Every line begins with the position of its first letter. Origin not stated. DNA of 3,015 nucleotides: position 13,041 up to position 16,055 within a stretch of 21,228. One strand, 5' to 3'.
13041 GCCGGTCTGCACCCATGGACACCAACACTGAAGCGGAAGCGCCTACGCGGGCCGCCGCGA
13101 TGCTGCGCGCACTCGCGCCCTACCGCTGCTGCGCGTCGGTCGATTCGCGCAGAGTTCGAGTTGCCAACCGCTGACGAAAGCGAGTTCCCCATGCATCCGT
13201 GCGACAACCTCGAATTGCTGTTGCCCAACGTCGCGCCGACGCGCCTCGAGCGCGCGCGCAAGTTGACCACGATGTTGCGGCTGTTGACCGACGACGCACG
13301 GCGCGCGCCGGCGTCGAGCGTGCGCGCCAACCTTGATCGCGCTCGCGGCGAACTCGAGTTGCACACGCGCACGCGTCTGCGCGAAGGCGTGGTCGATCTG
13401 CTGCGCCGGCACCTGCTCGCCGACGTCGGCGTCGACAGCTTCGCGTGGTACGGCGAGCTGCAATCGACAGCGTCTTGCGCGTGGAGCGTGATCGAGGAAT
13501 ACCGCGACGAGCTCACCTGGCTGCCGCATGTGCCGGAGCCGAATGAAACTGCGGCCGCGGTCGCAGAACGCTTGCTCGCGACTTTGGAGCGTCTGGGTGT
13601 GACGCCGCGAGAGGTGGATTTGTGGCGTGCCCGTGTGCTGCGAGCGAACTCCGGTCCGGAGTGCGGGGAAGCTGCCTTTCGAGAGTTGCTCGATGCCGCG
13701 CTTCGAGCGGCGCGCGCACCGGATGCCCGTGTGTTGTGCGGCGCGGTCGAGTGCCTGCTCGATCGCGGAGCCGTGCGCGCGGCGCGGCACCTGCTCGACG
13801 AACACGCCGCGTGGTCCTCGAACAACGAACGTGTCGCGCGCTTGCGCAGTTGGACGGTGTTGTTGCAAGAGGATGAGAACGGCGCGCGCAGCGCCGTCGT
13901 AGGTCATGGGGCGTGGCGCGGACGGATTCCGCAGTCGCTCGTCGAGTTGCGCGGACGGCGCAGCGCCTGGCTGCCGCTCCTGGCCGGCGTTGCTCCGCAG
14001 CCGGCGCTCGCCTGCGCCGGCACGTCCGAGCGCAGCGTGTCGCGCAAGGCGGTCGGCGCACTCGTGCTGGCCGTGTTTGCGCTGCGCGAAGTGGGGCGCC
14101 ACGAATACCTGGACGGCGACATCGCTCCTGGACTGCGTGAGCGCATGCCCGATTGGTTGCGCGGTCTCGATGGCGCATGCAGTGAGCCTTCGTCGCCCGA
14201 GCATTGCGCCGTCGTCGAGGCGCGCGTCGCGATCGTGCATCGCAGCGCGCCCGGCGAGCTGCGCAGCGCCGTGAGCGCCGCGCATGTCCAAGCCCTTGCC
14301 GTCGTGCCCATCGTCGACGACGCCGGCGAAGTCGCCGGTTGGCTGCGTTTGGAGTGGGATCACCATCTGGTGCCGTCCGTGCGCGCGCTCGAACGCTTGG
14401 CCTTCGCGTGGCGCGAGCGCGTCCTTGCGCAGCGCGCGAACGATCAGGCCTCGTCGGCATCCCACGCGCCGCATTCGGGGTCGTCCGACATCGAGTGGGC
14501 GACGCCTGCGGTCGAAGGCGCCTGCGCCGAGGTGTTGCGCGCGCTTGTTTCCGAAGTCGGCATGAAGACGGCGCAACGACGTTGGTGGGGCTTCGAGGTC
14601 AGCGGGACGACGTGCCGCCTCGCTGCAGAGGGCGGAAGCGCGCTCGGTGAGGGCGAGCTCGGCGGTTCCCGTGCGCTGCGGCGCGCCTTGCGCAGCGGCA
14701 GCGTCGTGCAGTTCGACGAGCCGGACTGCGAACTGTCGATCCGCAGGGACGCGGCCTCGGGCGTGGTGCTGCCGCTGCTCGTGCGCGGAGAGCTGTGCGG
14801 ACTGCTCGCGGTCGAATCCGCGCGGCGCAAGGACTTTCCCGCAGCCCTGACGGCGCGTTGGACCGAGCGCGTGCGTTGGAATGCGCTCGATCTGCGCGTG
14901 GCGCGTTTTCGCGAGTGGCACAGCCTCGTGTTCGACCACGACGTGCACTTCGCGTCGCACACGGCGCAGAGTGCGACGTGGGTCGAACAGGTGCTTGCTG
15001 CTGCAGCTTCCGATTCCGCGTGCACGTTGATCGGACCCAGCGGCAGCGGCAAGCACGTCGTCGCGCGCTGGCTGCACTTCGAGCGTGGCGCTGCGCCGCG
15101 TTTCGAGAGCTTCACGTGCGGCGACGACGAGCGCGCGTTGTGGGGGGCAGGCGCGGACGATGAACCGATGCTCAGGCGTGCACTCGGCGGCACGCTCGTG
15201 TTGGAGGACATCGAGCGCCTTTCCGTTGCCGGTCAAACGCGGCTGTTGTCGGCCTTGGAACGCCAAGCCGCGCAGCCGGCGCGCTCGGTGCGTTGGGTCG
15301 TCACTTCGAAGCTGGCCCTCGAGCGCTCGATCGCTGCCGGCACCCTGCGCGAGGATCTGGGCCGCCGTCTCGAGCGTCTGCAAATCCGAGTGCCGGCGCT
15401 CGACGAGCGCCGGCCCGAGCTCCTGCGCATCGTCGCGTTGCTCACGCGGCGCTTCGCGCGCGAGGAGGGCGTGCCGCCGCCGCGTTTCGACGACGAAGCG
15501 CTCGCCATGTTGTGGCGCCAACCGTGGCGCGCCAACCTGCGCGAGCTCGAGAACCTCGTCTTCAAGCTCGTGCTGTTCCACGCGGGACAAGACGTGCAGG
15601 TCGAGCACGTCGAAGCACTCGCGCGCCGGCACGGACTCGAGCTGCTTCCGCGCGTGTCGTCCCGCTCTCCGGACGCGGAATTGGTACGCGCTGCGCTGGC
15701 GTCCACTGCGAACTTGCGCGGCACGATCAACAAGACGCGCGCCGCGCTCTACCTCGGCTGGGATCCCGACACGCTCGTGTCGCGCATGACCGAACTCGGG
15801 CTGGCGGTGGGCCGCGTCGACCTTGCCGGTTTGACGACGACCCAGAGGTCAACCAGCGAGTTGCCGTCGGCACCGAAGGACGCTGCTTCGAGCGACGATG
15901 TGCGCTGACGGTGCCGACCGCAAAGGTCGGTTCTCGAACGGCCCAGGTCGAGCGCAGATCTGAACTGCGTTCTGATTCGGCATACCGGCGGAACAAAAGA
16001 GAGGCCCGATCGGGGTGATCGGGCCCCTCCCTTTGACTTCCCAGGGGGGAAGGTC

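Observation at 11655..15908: Translationally coupled three-gene regulatory module: a sigma region-4-like protein, a repeat protein, and a 915-aa GAF/AAA+ regulator with degenerate sigma-54-activator motifs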

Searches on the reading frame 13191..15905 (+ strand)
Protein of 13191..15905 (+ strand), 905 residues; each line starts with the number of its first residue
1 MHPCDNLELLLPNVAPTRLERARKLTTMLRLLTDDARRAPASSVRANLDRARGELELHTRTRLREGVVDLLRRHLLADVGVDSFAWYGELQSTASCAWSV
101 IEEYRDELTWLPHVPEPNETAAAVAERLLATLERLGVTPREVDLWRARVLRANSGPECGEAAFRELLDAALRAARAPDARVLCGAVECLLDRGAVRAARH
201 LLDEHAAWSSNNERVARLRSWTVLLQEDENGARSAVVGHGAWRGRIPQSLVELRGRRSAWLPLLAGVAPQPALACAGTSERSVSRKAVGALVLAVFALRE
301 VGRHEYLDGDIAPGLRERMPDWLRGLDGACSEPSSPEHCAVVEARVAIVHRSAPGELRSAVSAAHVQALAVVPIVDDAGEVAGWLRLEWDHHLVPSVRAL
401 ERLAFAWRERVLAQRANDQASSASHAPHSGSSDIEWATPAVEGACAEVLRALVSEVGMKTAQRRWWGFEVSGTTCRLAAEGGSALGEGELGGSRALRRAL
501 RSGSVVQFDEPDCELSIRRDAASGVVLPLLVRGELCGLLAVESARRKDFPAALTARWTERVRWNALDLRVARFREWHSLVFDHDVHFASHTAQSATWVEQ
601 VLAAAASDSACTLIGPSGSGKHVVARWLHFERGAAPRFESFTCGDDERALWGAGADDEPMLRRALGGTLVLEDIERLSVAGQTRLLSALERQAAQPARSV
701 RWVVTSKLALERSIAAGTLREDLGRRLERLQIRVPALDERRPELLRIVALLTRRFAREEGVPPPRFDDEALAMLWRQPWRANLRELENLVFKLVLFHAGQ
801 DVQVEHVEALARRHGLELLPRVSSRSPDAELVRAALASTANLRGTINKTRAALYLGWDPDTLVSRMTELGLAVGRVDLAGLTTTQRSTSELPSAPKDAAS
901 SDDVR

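Call 5: search_protein_families(library=pfam, proteins=[window:13191-15905:+], max_evalue=1)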
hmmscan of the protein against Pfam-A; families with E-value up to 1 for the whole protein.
window:13191-15905:+ (905 aa): 7 families
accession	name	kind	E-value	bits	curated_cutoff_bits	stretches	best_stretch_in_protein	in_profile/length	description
PF14532.12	Sigma54_activ_2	-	3.8e-15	56.8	25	1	598-737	11-138/138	Sigma-54 interaction domain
PF00158.32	Sigma54_activat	-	3.5e-14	53.3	20.2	1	591-732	5-167/168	Sigma-54 interaction domain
PF25601.1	AAA_lid_14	-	5e-11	42.7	27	1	739-812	2-75/87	AAA+ ATPase lid domain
PF01590.32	GAF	-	2.4e-05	25.3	22.4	1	487-549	53-114/133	GAF domain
PF13185.12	GAF_2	-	0.00041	21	28.6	1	461-551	20-118/136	GAF domain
PF02954.25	HTH_8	-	0.011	15.9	22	1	834-868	12-41/42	Bacterial regulatory protein, Fis family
PF14559.12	TPR_19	-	0.027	15.2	25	1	164-220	11-66/68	Tetratricopeptide repeat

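Call 6: search_protein_families(library=ncbifam, proteins=[window:13191-15905:+], max_evalue=1)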
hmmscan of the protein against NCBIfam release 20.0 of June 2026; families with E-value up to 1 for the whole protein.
window:13191-15905:+ (905 aa): 26 families (the best 25 are shown)
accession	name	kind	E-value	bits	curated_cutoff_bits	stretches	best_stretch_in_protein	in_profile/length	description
NF050807.1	TransRegFlbDCaul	equivalog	4.1e-26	91.8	750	1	603-837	136-388/454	sigma-54-dependent transcriptional regulator FlbD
NF051870.1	NAssimRespRegNtrX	equivalog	7.7e-26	91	600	1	598-812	152-383/452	nitrogen assimilation response regulator NtrX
TIGR01818.1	ntrC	equivalog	1.8e-23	83.1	558.6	1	608-809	157-379/463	nitrogen regulation protein NR(I)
NF038308.1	RNA_repair_RtcR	equivalog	6.9e-22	78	650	1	596-814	191-439/530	RNA repair transcriptional activator RtcR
TIGR02915.1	PEP_resp_reg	equivalog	1.7e-21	76.6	502.6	1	599-871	153-444/445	PEP-CTERM-box response regulator transcription factor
TIGR01817.1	nifA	equivalog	1.1e-19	70.6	528.85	1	595-808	206-439/534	nif-specific transcriptional activator NifA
NF041552.1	TF_PrdR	equivalog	6.5e-18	64.4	795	1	603-807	285-510/577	sigma-54 dependent transcriptional regulator PrdR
NF008176.1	PRK10923.1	equivalog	9.6e-18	64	620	1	638-806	205-380/469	nitrogen regulation protein NR(I)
NF007689.0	PRK10365.1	equivalog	1.4e-17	63.6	760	1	598-866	152-439/441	sigma-54-dependent response regulator transcription factor ZraR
NF003451.0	PRK05022.1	equivalog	1.8e-17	63.2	476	1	591-849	196-471/512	nitric oxide reductase transcriptional regulator NorR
NF008469.0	PRK11361.1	equivalog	5.4e-17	61.6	714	1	603-812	161-391/461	acetoacetate metabolism transcriptional regulator AtoC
NF011953.0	PRK15424.1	equivalog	8.3e-17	61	703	1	659-867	316-532/538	propionate catabolism operon regulatory protein PrpR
NF008085.0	PRK10820.1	equivalog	1.2e-16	60.4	576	1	592-806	211-446/520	transcriptional regulator TyrR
TIGR02974.1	phageshock_pspF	equivalog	4.4e-16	59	443.55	1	597-808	11-244/336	phage shock protein operon transcriptional activator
TIGR02329.1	propionate_PrpR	equivalog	5.1e-16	58.4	499.2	1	599-856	226-514/526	propionate catabolism operon regulatory protein PrpR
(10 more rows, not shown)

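Call 9: find_homologous_proteins(query=window:13191-15905:+)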
Query window:13191-15905:+ (905 aa): 40 proteins with E <= 0.001 among 8000 candidates.
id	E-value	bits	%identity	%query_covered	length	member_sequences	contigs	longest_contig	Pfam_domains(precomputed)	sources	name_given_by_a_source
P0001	0.0e+0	1986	100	100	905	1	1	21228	PF00158.33,PF25601.2,PF01590.33,PF14532.13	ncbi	-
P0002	2.3e-239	815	48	100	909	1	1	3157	PF25601.2,PF01590.33,PF14532.13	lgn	-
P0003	1.2e-235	803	49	97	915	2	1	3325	PF00158.33,PF25601.2,PF14532.13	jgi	jgi:putative methionine-R-sulfoxide reductase with GAF domain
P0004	1.3e-231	790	50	98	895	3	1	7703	PF00158.33,PF25601.2,PF14532.13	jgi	jgi:hypothetical protein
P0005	1.0e-222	760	49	96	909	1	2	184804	PF00158.33,PF25601.2,PF14532.13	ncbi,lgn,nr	ncbi:MAG: sigma 54-interacting transcriptional regulator [Planctomycetes bacterium]|nr:sigma 54-inte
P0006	5.0e-214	731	47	96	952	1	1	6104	PF00158.33,PF25601.2,PF14532.13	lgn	-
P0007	1.7e-203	697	48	96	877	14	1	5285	PF25601.2,PF14532.13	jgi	jgi:hypothetical protein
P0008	6.0e-203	695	48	97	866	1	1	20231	PF25601.2,PF01590.33,PF14532.13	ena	-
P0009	4.2e-201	689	47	96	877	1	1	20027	PF25601.2,PF14532.13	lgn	-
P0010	1.7e-200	687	48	96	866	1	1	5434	PF25601.2,PF14532.13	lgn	-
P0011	9.2e-199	681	48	96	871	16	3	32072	PF25601.2,PF14532.13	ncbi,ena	-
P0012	4.3e-196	672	47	96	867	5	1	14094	PF25601.2,PF14532.13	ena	-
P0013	1.4e-194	667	49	88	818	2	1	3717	PF00158.33,PF25601.2,PF14532.13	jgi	-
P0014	3.1e-189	649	46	96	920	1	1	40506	PF00158.33,PF25601.2,PF14532.13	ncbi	-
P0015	7.7e-187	641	54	60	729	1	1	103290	PF25601.2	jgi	jgi:hypothetical protein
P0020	1.1e-169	585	45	96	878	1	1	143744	PF00158.33,PF25601.2,PF01590.33,PF14532.13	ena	-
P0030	1.2e-140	489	44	58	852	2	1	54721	PF25601.2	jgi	jgi:hypothetical protein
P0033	7.0e-130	453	39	95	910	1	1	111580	PF25601.2,PF01590.33,PF14532.13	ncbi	-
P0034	1.0e-113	400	36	95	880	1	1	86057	PF25601.2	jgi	jgi:hypothetical protein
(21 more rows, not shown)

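Call 13: find_encoding_contigs(protein=P0005, flank=8000, max_places=2)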
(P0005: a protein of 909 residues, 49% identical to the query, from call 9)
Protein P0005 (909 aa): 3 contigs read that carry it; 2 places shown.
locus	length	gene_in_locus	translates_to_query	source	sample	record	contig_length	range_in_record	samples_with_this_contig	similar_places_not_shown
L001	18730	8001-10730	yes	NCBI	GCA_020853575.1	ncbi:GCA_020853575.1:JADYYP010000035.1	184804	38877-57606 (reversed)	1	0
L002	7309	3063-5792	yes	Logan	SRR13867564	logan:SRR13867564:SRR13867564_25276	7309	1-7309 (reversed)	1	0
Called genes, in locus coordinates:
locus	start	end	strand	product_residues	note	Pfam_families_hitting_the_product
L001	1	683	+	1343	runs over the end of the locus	PF13116:YhdP (faint), PF27051:TamB_N (faint), PF04357:TamB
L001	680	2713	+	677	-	PF07244:POTRA (weak), PF01103:Omp85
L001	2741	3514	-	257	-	PF00106:adh_short, PF13561:adh_short_C2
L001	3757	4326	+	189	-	-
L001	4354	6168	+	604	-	PF01145:Band_7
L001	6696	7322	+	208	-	-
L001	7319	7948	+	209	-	-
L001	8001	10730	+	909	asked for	PF00158:Sigma54_activat (faint), PF14532:Sigma54_activ_2, PF25601:AAA_lid_14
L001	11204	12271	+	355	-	PF02547:Queuosine_synth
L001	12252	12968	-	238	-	PF02581:TMP-TENI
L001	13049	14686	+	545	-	PF01839:FG-GAP (faint), PF13517:FG-GAP_3, PF07593:UnbV_ASPIC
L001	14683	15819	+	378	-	PF13174:TPR_6 (faint), PF13424:TPR_12 (weak), PF13432:TPR_16, PF13414:TPR_11, PF07719:TPR_2 (weak), PF13432:TPR_16, PF12895:ANAPC3 (weak), PF14559:TPR_19, +6 more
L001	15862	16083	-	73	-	-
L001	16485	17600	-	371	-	PF08331:QueG_DUF1730, PF12838:Fer4_7 (faint), PF13484:Fer4_16, PF13646:HEAT_2 (weak)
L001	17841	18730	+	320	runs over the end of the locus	PF04542:Sigma70_r2, PF08281:Sigma70_r4_2, PF04545:Sigma70_r4 (weak)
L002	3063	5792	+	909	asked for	PF00158:Sigma54_activat (faint), PF14532:Sigma54_activ_2, PF25601:AAA_lid_14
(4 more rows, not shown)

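Call 14: find_encoding_contigs(protein=P0020, flank=8000, max_places=2)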
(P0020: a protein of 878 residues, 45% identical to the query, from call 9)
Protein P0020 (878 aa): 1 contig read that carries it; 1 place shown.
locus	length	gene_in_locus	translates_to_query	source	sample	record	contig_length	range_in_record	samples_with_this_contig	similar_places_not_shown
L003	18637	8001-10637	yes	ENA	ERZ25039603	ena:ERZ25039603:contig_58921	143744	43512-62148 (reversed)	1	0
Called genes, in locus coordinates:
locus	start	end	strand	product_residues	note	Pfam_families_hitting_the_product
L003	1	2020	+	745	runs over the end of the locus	-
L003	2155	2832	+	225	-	-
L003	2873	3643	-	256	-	PF00106:adh_short, PF13561:adh_short_C2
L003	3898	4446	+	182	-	PF25842:NfeD_TM (weak)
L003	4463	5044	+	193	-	PF01145:Band_7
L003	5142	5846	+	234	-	-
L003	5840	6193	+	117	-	-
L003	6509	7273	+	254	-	-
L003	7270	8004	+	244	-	-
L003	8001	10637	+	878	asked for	PF01590:GAF (faint), PF00158:Sigma54_activat, PF14532:Sigma54_activ_2, PF25601:AAA_lid_14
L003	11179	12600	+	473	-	-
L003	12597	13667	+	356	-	PF02547:Queuosine_synth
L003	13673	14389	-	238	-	PF02581:TMP-TENI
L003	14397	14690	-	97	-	-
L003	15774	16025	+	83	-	-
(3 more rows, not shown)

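Call 15: find_encoding_contigs(protein=P0033, flank=8000, max_places=2)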
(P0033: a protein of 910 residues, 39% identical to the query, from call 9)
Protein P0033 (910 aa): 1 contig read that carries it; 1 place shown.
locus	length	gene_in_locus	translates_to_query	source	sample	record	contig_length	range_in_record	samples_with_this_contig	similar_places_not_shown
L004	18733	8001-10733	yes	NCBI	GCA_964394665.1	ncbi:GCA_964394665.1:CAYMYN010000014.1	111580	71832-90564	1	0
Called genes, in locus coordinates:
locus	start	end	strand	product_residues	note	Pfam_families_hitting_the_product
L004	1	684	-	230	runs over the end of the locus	PF12730:ABC2_membrane_4, PF13346:ABC2_membrane_5 (faint), PF12698:ABC2_membrane_3, PF12679:ABC2_membrane_2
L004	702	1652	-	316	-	PF00005:ABC_tran, PF13304:AAA_21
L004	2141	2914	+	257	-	PF04338:DUF481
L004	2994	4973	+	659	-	PF02535:Zip, PF03773:ArsP_1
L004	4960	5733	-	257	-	PF00106:adh_short, PF13561:adh_short_C2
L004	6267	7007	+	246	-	-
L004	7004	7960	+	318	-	-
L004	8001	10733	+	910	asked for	PF01590:GAF (faint), PF14532:Sigma54_activ_2, PF25601:AAA_lid_14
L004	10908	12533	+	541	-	PF03372:Exo_endo_phos (weak)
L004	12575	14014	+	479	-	PF26314:MptA_B_family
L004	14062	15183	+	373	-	PF02547:Queuosine_synth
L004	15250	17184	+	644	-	PF04542:Sigma70_r2, PF04545:Sigma70_r4, PF08281:Sigma70_r4_2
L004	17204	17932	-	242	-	PF02581:TMP-TENI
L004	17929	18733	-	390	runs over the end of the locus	PF13489:Methyltransf_23 (weak), PF01135:PCMT (weak), PF01209:Ubie_methyltran (faint), PF08241:Methyltransf_11 (weak), PF08242:Methyltransf_12 (weak), PF13649:Methyltransf_25, PF13847:Methyltransf_31, PF08241:Methyltransf_11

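Call 16: find_encoding_contigs(protein=P0034, flank=8000, max_places=2)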
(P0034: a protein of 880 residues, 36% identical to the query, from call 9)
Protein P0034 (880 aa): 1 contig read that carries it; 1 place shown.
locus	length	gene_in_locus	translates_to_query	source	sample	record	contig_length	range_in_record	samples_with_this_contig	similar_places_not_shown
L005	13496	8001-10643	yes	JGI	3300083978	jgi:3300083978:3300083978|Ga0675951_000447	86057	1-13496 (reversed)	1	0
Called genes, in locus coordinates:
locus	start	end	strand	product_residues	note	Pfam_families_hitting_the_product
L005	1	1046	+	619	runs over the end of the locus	PF02535:Zip, PF03773:ArsP_1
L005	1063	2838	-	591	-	-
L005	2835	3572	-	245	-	PF03193:RsgA_GTPase (faint), PF00005:ABC_tran, PF13304:AAA_21 (faint)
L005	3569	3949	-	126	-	PF00392:GntR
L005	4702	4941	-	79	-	-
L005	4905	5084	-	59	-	-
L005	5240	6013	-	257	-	PF00106:adh_short, PF13561:adh_short_C2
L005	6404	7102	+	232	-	-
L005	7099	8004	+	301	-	-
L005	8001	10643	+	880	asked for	PF25601:AAA_lid_14 (weak)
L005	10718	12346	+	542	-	PF03372:Exo_endo_phos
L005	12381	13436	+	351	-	PF02547:Queuosine_synth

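Call 17: find_encoding_contigs(protein=P0030, flank=8000, max_places=2)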
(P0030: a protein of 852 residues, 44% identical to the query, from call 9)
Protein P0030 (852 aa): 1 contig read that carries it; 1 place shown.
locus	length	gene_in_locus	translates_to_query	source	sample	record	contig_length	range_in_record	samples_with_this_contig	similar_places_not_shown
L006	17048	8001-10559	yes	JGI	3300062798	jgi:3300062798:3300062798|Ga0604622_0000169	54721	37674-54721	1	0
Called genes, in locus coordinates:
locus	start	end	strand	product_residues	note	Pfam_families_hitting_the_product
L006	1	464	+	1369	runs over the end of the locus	PF05359:DUF748 (faint), PF13116:YhdP (faint), PF27051:TamB_N (faint), PF04357:TamB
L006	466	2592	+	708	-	PF07244:POTRA (weak), PF01103:Omp85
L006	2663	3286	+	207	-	-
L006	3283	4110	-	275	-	PF00106:adh_short, PF13561:adh_short_C2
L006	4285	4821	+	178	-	-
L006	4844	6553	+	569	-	PF01145:Band_7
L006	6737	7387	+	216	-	-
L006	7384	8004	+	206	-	-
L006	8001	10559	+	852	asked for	PF25601:AAA_lid_14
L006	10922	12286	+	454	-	PF26314:MptA_B_family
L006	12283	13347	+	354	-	PF02547:Queuosine_synth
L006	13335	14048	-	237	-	PF02581:TMP-TENI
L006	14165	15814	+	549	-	PF13517:FG-GAP_3, PF01839:FG-GAP (weak), PF13517:FG-GAP_3, PF07593:UnbV_ASPIC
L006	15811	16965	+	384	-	PF12895:ANAPC3 (weak), PF13432:TPR_16 (weak), PF13414:TPR_11 (weak), PF13432:TPR_16, PF12895:ANAPC3, PF13428:TPR_14 (weak), PF13432:TPR_16, PF14559:TPR_19, +14 more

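Call 18: find_encoding_contigs(protein=P0014, flank=8000, max_places=2)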
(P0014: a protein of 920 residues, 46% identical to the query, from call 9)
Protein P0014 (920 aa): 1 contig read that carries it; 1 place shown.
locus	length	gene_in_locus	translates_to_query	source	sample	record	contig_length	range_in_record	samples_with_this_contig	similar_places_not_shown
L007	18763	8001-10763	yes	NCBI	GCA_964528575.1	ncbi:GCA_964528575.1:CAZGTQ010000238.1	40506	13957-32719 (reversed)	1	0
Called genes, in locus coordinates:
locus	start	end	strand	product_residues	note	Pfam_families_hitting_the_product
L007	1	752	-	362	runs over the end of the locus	PF00005:ABC_tran, PF13304:AAA_21 (weak)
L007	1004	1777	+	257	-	PF02535:Zip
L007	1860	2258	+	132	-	PF03965:Penicillinase_R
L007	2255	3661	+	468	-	PF05569:Peptidase_M56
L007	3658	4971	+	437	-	PF05139:Erythro_esteras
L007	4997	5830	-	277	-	PF00106:adh_short, PF13561:adh_short_C2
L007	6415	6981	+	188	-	-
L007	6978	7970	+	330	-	-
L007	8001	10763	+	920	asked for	PF00158:Sigma54_activat, PF14532:Sigma54_activ_2, PF25601:AAA_lid_14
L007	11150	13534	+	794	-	-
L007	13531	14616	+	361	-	PF02547:Queuosine_synth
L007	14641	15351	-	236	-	-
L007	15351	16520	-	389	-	PF01728:FtsJ (weak), PF01209:Ubie_methyltran (faint), PF08242:Methyltransf_12 (faint), PF13649:Methyltransf_25 (weak), PF13847:Methyltransf_31, PF08241:Methyltransf_11 (weak), PF13847:Methyltransf_31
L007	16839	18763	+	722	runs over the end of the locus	PF13517:FG-GAP_3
